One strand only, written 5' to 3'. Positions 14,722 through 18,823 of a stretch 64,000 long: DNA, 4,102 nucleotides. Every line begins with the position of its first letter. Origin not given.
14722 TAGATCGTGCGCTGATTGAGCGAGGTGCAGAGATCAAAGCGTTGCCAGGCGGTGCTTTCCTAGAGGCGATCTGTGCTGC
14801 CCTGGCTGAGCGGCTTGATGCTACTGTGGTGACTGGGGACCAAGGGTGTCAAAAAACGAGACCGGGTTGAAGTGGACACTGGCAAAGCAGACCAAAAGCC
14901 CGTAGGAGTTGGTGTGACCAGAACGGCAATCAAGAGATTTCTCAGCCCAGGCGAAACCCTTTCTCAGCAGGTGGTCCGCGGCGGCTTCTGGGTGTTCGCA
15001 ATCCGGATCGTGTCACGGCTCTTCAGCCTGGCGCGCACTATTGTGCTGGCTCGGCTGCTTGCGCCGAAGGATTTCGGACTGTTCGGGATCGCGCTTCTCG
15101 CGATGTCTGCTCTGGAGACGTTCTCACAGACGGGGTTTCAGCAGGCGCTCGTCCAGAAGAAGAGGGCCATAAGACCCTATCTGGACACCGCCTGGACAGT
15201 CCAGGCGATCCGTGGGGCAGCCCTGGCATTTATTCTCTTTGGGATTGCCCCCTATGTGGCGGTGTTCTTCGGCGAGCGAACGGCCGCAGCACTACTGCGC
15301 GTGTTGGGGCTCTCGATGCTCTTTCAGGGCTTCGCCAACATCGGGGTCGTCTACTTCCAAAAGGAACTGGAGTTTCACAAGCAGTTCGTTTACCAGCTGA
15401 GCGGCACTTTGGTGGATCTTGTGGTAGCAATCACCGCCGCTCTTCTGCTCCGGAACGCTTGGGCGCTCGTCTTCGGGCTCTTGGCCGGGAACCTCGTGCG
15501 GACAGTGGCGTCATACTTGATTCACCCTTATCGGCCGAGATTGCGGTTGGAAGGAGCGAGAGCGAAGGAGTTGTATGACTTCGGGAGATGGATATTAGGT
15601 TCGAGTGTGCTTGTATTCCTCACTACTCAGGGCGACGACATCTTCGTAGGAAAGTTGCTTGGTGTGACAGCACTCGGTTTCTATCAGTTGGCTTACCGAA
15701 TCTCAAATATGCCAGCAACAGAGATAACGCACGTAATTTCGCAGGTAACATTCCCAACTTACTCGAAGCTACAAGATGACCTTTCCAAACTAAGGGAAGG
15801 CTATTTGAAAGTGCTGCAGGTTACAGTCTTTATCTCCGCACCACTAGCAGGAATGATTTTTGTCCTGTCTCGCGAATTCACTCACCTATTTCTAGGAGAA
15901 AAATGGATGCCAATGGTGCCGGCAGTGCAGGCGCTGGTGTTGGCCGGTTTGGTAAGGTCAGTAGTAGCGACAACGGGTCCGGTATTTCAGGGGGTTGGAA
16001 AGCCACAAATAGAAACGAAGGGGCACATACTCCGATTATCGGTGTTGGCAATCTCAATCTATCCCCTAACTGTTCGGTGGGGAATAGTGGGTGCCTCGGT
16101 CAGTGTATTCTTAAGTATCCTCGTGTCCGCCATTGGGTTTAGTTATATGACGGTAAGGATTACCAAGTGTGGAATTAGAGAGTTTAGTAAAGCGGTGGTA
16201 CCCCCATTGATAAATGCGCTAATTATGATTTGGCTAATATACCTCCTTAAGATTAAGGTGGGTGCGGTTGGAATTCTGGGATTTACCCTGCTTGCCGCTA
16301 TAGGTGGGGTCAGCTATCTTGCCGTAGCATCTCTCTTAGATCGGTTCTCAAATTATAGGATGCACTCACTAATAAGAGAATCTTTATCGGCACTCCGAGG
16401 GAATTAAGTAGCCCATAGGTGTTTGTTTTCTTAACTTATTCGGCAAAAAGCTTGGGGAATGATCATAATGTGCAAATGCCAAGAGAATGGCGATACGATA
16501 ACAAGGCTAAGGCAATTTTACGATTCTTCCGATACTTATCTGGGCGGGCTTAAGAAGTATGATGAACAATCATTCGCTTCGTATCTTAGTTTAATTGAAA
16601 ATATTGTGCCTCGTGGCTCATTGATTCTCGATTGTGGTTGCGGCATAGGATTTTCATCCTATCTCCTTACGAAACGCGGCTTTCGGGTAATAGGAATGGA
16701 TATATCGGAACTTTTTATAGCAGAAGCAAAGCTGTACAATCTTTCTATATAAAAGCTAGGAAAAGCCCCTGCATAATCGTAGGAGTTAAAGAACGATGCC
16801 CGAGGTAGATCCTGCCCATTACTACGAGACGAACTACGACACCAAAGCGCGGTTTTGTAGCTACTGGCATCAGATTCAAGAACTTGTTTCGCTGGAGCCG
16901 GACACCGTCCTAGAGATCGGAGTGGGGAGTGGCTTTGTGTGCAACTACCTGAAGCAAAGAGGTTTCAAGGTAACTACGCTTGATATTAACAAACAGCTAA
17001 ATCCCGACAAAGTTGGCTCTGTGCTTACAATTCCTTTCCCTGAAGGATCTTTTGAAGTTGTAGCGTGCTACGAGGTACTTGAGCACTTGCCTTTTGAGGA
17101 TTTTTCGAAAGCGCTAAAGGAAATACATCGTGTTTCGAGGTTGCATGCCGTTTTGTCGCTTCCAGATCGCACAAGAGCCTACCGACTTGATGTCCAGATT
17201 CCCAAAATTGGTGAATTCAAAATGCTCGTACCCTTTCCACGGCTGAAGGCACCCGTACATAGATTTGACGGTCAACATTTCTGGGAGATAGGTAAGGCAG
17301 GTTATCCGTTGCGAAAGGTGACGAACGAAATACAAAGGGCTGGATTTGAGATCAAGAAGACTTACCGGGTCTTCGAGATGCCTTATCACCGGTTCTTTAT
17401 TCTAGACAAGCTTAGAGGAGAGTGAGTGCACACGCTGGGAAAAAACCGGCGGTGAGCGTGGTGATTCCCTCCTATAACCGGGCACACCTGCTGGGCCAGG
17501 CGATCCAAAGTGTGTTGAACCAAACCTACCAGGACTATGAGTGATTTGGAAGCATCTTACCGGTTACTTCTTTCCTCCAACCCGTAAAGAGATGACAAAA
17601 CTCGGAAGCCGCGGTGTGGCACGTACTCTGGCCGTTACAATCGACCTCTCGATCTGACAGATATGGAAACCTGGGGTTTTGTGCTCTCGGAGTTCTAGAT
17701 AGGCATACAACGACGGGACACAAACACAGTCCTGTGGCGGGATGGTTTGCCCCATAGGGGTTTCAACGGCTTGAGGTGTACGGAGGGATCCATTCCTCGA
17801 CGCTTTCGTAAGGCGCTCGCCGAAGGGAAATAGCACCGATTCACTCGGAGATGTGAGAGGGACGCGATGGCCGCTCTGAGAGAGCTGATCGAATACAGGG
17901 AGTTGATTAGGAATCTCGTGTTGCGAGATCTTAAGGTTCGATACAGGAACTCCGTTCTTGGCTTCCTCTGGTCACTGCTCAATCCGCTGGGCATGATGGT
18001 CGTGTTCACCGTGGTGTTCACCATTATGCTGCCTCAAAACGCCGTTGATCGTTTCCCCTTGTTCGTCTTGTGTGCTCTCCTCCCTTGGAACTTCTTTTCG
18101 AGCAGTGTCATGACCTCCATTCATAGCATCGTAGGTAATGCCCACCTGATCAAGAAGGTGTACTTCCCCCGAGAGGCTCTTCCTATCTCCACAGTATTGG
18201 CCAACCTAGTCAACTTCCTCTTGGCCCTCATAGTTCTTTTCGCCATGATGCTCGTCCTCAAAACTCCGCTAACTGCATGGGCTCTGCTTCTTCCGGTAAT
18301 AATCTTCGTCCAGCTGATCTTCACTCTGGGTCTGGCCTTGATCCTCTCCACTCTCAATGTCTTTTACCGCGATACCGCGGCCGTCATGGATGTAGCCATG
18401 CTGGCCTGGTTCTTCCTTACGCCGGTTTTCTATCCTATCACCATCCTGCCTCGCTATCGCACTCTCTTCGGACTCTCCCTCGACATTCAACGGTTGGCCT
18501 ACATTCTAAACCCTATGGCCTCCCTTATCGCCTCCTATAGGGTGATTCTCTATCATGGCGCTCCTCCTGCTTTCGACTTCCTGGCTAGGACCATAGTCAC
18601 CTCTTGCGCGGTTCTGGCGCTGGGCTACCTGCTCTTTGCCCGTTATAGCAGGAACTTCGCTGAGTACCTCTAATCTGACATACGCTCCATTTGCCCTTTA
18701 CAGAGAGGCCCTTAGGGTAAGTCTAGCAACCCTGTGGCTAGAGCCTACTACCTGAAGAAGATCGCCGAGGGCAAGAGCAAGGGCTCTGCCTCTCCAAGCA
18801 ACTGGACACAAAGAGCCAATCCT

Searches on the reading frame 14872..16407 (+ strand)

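Call 39: search_protein_families(library=pfam, proteins=[window:14872-16407:+], max_evalue=0.00001)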
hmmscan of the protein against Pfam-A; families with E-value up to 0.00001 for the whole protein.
window:14872-16407:+ (511 aa): 2 families
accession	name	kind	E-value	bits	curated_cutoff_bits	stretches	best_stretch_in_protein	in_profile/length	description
PF13440.11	Polysacc_synt_3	-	6.9e-87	291.8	23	1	58-350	1-293/293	Polysaccharide biosynthesis protein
PF01943.22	Polysacc_synt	-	4.4e-32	112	28.2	1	34-301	1-274/274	Polysaccharide biosynthesis protein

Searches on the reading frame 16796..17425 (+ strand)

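Call 39: search_protein_families(library=pfam, proteins=[window:16796-17425:+], max_evalue=0.00001)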
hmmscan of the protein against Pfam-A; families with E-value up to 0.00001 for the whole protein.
window:16796-17425:+ (209 aa): 4 families
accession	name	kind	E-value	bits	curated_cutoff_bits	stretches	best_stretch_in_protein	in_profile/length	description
PF08241.18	Methyltransf_11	-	9.8e-15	55.4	21.2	1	39-115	1-88/95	Methyltransferase domain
PF13489.12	Methyltransf_23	-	4e-12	46.6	27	1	22-185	8-160/164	Methyltransferase domain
PF13649.12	Methyltransf_25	-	2e-11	44.9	27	0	73-114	52-93/97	Methyltransferase domain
PF08242.18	Methyltransf_12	-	7.3e-06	27.1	30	0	39-113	1-91/98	Methyltransferase domain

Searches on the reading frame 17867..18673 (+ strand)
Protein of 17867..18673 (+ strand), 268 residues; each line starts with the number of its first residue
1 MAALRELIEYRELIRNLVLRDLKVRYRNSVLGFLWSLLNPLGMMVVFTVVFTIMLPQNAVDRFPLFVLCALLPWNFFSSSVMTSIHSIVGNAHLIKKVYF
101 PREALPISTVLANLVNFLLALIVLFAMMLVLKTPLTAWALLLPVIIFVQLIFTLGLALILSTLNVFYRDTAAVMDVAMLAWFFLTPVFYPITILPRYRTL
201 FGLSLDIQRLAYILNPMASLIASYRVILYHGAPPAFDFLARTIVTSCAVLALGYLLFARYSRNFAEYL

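Call 4: search_protein_families(library=pfam, proteins=[window:17867-18673:+], max_evalue=0.1)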
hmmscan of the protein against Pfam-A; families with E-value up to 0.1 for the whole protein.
window:17867-18673:+ (268 aa): 1 family
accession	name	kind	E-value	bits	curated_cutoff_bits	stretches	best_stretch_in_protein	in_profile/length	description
PF01061.29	ABC2_membrane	-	2.6e-15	57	26.9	1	14-198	3-190/211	ABC-2 type transporter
